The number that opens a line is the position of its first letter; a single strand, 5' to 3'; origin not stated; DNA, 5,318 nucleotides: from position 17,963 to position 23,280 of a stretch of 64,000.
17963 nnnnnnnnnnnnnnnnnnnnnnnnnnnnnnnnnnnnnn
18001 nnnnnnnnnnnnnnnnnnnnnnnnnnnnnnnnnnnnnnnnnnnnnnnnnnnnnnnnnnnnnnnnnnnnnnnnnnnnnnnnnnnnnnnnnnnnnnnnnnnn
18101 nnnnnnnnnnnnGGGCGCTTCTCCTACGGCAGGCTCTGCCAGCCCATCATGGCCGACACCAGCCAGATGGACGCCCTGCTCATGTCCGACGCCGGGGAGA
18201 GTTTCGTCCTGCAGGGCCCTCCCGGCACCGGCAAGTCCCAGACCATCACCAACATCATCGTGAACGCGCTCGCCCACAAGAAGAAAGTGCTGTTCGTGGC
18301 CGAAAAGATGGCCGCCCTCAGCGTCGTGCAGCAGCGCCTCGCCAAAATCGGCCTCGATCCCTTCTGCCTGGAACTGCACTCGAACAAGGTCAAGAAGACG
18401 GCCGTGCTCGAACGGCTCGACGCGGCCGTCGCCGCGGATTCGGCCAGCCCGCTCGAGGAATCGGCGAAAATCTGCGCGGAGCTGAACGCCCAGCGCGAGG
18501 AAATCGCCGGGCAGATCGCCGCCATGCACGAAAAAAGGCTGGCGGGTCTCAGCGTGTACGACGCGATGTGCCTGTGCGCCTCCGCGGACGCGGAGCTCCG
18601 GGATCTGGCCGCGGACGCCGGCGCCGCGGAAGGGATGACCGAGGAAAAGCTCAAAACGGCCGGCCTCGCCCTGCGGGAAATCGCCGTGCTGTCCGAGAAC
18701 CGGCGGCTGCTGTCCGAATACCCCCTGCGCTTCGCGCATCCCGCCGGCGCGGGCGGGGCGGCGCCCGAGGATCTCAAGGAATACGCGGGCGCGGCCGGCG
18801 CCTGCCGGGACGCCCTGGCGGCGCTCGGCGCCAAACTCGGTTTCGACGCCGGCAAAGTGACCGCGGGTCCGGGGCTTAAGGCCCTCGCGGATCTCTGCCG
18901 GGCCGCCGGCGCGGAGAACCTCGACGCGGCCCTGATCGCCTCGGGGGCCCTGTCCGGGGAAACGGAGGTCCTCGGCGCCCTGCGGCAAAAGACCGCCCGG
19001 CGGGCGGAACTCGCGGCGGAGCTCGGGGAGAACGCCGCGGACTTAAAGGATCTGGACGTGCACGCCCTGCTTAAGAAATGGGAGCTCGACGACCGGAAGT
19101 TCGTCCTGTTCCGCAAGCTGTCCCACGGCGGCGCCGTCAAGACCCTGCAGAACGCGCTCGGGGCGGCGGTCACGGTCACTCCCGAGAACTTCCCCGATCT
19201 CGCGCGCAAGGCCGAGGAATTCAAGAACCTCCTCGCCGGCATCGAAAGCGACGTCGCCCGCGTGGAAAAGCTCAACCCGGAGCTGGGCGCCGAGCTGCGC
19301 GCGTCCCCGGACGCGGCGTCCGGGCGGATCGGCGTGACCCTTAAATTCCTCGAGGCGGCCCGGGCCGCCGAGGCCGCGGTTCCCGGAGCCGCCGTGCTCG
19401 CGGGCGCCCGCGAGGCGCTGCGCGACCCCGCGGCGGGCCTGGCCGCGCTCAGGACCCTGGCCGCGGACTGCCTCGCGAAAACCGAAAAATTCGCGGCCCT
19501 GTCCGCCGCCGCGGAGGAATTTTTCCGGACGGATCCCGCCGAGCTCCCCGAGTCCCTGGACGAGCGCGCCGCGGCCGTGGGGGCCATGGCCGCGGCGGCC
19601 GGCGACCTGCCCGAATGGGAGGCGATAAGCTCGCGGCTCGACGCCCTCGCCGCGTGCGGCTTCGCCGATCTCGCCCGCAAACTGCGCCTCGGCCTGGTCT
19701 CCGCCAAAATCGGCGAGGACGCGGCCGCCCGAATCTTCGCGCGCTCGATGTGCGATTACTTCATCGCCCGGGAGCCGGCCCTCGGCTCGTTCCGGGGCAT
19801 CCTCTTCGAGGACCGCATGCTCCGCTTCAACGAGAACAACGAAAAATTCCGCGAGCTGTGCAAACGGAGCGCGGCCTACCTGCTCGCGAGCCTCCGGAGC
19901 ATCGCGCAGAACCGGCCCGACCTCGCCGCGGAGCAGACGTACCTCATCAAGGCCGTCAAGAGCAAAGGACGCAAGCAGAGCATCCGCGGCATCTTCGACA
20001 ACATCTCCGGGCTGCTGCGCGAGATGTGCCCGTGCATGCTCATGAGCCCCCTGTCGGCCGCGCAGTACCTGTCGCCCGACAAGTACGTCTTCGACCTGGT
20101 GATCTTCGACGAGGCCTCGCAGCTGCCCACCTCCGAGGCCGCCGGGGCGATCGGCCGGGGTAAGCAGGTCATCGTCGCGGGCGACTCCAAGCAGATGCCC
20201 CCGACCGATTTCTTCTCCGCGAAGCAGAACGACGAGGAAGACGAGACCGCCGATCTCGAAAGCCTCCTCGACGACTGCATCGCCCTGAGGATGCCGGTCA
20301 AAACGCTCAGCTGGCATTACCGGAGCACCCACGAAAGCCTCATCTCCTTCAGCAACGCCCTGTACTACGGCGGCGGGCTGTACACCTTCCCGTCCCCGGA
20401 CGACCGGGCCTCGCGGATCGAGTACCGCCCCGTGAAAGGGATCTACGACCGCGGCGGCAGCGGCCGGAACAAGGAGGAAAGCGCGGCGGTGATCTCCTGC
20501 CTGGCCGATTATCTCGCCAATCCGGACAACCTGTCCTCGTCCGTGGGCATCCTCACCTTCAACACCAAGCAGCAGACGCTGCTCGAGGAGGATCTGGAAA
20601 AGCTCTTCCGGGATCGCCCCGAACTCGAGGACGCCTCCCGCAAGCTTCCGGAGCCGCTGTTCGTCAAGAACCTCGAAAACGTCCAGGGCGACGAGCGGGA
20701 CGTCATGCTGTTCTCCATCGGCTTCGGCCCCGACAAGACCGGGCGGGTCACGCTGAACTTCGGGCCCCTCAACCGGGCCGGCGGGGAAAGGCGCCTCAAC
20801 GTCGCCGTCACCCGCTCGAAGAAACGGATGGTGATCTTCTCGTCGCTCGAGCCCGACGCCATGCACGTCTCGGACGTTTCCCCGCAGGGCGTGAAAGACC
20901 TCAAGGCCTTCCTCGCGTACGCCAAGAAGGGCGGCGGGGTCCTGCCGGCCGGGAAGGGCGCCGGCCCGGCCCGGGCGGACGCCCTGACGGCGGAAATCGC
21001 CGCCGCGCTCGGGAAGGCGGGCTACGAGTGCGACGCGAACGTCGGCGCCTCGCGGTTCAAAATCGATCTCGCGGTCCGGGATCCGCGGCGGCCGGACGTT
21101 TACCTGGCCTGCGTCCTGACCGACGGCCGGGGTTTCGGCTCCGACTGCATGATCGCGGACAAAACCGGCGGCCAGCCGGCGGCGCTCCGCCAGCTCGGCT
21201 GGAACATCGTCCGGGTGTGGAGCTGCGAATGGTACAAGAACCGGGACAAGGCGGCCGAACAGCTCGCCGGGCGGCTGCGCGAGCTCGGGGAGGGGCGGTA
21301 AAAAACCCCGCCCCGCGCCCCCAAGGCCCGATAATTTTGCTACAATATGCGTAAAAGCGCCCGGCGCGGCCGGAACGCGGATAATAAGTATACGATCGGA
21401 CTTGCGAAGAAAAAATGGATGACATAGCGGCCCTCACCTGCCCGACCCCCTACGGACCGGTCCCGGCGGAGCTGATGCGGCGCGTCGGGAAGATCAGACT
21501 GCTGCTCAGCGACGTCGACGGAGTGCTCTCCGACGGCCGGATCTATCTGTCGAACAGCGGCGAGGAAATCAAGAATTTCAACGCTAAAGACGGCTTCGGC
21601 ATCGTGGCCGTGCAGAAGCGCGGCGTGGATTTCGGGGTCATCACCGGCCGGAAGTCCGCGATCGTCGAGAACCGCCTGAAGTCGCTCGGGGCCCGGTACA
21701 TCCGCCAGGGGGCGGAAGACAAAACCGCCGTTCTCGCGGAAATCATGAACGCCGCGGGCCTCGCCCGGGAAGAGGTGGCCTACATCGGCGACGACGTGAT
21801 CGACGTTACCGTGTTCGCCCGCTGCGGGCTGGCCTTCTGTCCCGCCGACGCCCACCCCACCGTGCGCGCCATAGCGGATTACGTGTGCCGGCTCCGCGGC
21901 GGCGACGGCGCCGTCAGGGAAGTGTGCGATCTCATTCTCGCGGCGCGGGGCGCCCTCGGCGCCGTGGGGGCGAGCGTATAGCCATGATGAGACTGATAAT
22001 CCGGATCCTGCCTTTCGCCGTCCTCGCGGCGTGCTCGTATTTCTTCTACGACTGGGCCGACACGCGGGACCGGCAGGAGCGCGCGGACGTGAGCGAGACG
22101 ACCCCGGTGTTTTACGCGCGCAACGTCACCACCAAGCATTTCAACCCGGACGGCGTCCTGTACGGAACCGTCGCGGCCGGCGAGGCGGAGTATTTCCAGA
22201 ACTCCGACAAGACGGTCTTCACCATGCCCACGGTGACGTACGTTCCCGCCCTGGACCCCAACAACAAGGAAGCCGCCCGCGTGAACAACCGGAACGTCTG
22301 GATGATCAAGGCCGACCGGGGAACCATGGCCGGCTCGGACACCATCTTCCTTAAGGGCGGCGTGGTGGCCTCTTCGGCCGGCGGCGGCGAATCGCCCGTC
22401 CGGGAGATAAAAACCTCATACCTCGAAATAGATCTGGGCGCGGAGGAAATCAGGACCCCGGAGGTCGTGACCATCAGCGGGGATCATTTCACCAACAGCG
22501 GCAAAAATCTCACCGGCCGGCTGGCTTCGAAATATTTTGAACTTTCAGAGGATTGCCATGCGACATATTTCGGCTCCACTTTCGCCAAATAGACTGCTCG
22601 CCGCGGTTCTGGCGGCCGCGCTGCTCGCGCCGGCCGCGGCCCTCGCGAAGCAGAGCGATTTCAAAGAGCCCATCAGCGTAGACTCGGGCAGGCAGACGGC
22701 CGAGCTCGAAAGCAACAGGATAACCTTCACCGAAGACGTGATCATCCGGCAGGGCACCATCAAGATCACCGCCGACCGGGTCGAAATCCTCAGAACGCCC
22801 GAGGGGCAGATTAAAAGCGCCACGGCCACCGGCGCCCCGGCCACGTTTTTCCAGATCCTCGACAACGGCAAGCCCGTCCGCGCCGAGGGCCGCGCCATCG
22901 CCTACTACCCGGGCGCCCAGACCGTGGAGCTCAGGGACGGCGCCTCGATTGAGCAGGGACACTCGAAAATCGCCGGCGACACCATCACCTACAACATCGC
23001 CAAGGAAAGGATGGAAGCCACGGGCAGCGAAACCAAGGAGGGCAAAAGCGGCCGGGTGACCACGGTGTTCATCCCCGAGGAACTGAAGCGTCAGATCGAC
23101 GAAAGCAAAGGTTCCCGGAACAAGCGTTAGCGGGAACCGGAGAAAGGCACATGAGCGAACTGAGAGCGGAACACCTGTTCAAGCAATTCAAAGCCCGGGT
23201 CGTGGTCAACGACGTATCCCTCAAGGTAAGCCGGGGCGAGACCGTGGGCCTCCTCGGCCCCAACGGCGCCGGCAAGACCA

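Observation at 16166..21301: Solo ~1,710-codon Upf1-like helicase with a DUF4011-type region and a nuclease-fold tail: candidate uncharacterised single-gene nucleic-acid surveillance or defence factor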

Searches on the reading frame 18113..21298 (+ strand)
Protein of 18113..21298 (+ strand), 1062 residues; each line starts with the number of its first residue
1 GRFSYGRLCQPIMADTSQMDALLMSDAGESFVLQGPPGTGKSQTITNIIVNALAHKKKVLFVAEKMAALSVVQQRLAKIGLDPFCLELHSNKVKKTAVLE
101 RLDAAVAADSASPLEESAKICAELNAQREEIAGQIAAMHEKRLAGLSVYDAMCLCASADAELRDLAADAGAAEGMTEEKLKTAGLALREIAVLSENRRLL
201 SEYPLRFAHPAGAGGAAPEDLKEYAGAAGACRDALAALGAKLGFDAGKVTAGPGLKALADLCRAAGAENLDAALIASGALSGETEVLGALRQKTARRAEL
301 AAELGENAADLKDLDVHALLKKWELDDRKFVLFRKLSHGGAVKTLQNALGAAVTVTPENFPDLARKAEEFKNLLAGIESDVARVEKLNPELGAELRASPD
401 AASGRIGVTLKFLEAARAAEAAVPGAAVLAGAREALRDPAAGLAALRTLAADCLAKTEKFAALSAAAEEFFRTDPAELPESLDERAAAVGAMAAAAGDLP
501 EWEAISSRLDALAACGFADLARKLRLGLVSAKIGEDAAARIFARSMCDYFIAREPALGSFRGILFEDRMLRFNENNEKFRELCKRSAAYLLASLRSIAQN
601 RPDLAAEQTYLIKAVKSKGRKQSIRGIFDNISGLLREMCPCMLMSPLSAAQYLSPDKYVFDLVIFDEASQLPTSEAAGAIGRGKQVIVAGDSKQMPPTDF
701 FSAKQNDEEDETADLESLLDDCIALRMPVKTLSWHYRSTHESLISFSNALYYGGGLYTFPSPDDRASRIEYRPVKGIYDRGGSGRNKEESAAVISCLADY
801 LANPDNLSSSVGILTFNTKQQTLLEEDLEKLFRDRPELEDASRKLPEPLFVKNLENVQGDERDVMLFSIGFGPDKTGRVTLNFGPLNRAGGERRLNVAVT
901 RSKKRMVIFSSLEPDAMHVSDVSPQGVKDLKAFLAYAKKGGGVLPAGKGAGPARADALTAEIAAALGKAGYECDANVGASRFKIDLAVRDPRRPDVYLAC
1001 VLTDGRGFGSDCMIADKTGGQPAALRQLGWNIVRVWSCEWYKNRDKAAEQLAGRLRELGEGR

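Call 72: predict_structure(alignment_id=A5)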
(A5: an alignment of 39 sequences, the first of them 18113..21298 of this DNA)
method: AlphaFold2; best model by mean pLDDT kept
length: 1062 residues; sequences in the alignment: 39
mean_pLDDT: 86.8   pTM: 0.71
mean pLDDT of the five models: 86.8, 85.2, 84.0, 84.0, 82.8
residues with pLDDT >= 90: 492; 70-90: 502; 50-70: 46; < 50: 22
segments of 3 or more residues with pLDDT < 50: 1-5, 700-713
pLDDT, mean of each block of 10 residues (from residue 1): 57 91 95 93 96 93 87 92 87 84 81 71 85 90 91 91 85 88 94 84 82 61 88 91 88 87 89 81 79 87 83 86 86 85 89 86 90 87 83 84 87 91 87 87 90 92 82 76 86 84 90 93 91 90 93 90 92 90 85 79 88 90 91 90 91 88 87 77 93 74 41 65 91 90 93 90 90 90 90 97 94 94 97 97 95 86 95 88 84 91 95 86 83 94 70 74 94 90 91 92 85 83 93 94 93 89 43
secondary structure, 60 per line:
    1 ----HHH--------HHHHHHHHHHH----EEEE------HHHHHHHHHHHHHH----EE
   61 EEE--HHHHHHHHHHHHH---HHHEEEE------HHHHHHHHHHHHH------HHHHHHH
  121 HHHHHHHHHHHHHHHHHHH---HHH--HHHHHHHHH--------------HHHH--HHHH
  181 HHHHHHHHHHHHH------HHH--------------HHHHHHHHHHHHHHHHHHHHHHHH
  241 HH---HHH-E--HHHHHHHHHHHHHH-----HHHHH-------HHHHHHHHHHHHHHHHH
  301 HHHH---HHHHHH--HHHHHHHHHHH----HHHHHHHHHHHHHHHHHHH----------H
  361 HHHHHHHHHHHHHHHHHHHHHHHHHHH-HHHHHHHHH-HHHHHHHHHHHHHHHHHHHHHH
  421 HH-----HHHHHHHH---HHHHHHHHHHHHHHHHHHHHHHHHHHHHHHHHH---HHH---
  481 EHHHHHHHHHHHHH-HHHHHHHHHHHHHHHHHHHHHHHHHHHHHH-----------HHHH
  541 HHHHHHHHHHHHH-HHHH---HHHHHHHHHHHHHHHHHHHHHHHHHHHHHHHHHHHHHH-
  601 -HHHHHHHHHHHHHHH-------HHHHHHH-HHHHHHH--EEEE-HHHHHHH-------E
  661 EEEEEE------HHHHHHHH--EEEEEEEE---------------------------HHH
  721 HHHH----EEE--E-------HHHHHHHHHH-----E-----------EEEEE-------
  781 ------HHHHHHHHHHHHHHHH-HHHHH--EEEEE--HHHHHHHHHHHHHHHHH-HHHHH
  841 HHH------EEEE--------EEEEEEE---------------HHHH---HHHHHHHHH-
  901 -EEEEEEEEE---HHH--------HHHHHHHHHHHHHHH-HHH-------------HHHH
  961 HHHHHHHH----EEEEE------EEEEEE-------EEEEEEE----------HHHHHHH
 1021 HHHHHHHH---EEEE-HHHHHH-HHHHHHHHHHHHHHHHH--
elements in order (helices of 4 or more, strands of 3 or more residues): H16-26 E31-34 H41-54 E59-63 H66-78 E85-88 H95-107 H114-139 H148-156 H171-174 H177-193 H217-242 H253-266 H272-276 H284-304 H308-313 H316-326 H331-349 H360-387 H389-397 H399-422 H428-435 H439-471 H482-494 H496-525 H537-553 H555-558 H562-599 H602-616 H624-630 H632-638 E641-644 H646-652 E660-666 H673-680 E683-690 H718-724 E729-731 H742-751 E769-773 H787-802 H804-808 E811-815 H818-834 H836-843 E850-853 E862-868 H884-887 H891-899 E902-910 H925-939 H957-968 E973-977 E984-989 E997-1003 H1014-1028 E1032-1035 H1037-1042 H1044-1060

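Call 74: fold_search(model_id=the predicted structure, library=pdb)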
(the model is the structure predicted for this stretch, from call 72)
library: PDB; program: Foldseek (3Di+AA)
matches with E <= 10: 872; with E <= 0.001: 63
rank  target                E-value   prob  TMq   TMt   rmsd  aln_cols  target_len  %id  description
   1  4b3f                  3.0e-10  1.00  0.21  0.34   7.7       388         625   19  crystal structure of Ighmbp2 helicase (released 2012-09-26)
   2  2wjv_A                3.2e-10  1.00  0.24  0.31  13.8       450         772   19  Crystal structure of the complex between human nonsense mediated decay factors UPF1 and UPF2 (released 2009-07-07)
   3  6ej5                  4.2e-10  1.00  0.23  0.39   6.0       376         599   19  A conserved structural element in the RNA helicase UPF1 regulates its catalytic activity in an isoform-specific manner (released 2018-01-24)
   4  8ftm_B                4.7e-10  1.00  0.23  0.32  19.6       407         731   20  Setx-ssRNA-ADP-SO4 complex (released 2023-10-25)
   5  4b3g_B                5.8e-10  1.00  0.23  0.38  11.3       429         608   17  crystal structure of Ighmbp2 helicase in complex with RNA (released 2012-09-26)
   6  5eaw_A                6.9e-10  1.00  0.24  0.24   8.7       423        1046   17  Crystal structure of Dna2 nuclease-helicase (released 2015-11-18)
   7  5mqf_U                8.2e-10  1.00  0.28  0.23  37.6       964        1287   12  Cryo-EM structure of a human spliceosome activated for step 2 of splicing (C* complex) (released 2017-03-22)
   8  5z56_Q                1.1e-09  1.00  0.23  0.19   9.4       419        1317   17  cryo-EM structure of a human activated spliceosome (mature Bact) at 5.1 angstrom. (released 2018-09-19)
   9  4pj3                  1.2e-09  1.00  0.23  0.19   9.3       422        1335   16  Structural insight into the function and evolution of the spliceosomal helicase Aquarius, Structure of Aquarius in compl (released 2015-01-21)
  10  2wjv_B                1.2e-09  1.00  0.23  0.31  13.0       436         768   18  Crystal structure of the complex between human nonsense mediated decay factors UPF1 and UPF2 (released 2009-07-07)
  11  5xjc_Q                1.2e-09  1.00  0.23  0.19   9.4       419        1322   17  Cryo-EM structure of the human spliceosome just prior to exon ligation at 3.6 angstrom (released 2017-07-05)
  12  6ff7_U                1.4e-09  1.00  0.23  0.19   9.3       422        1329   16  human Bact spliceosome core structure (released 2019-03-13)
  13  8ftm_A                1.4e-09  1.00  0.22  0.32  23.5       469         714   19  Setx-ssRNA-ADP-SO4 complex (released 2023-10-25)
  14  5ean_A                1.8e-09  1.00  0.24  0.24   8.2       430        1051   16  Crystal structure of Dna2 in complex with a 5' overhang DNA (released 2015-11-18)
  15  9qwn_A                1.9e-09  1.00  0.24  0.31   6.8       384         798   20  Human UPF1 in complex with the histone stem loop RNA (released 2025-12-03)
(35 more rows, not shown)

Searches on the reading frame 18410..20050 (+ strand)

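Call 38: search_protein_families(library=pfam, proteins=[window:18410-20050:+], max_evalue=1)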
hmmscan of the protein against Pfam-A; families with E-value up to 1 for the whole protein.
window:18410-20050:+ (547 aa): 2 families
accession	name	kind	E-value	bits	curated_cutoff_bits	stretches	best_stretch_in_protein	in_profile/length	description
PF06299.18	DUF1045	-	0.029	14.8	24.3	1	340-383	49-91/159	Protein of unknown function (DUF1045)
PF09754.15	PAC2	-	0.22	11.8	25.8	0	289-351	129-188/215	PAC2 family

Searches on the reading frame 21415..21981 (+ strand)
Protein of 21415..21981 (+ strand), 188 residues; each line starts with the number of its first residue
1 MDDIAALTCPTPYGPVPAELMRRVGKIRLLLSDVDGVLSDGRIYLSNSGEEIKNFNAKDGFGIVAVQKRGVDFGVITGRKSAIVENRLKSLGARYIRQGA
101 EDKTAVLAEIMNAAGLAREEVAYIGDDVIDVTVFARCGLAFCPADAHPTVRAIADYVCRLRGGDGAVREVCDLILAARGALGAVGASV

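Call 14: search_protein_families(library=pfam, proteins=[window:21415-21981:+], max_evalue=0.001)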
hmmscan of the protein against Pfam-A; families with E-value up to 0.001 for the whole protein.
window:21415-21981:+ (188 aa): 3 families
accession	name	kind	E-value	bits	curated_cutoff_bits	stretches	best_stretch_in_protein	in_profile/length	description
PF08282.18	Hydrolase_3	-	8.9e-09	35.9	20.9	1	102-163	187-248/255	haloacid dehalogenase-like hydrolase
PF00702.32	Hydrolase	-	4.8e-06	27.5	26.4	1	66-138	110-191/191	haloacid dehalogenase-like hydrolase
PF13419.12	HAD_2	-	0.00012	22.7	23.8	1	66-132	91-166/178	Haloacid dehalogenase-like hydrolase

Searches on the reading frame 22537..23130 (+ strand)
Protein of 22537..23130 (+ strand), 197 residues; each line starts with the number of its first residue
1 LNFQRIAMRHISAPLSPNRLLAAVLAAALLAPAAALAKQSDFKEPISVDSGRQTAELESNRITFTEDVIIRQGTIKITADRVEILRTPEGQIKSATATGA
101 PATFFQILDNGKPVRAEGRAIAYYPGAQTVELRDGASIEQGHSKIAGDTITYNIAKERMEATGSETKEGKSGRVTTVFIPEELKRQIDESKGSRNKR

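Call 14: search_protein_families(library=pfam, proteins=[window:22537-23130:+], max_evalue=0.001)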
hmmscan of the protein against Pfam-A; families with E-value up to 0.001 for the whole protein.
window:22537-23130:+ (197 aa): 1 family
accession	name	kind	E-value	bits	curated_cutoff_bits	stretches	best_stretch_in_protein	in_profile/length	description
PF03968.19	LptD_N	-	1.1e-25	90.5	20.4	1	48-157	2-112/113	LptA/(LptD N-terminal domain) LPS transport protein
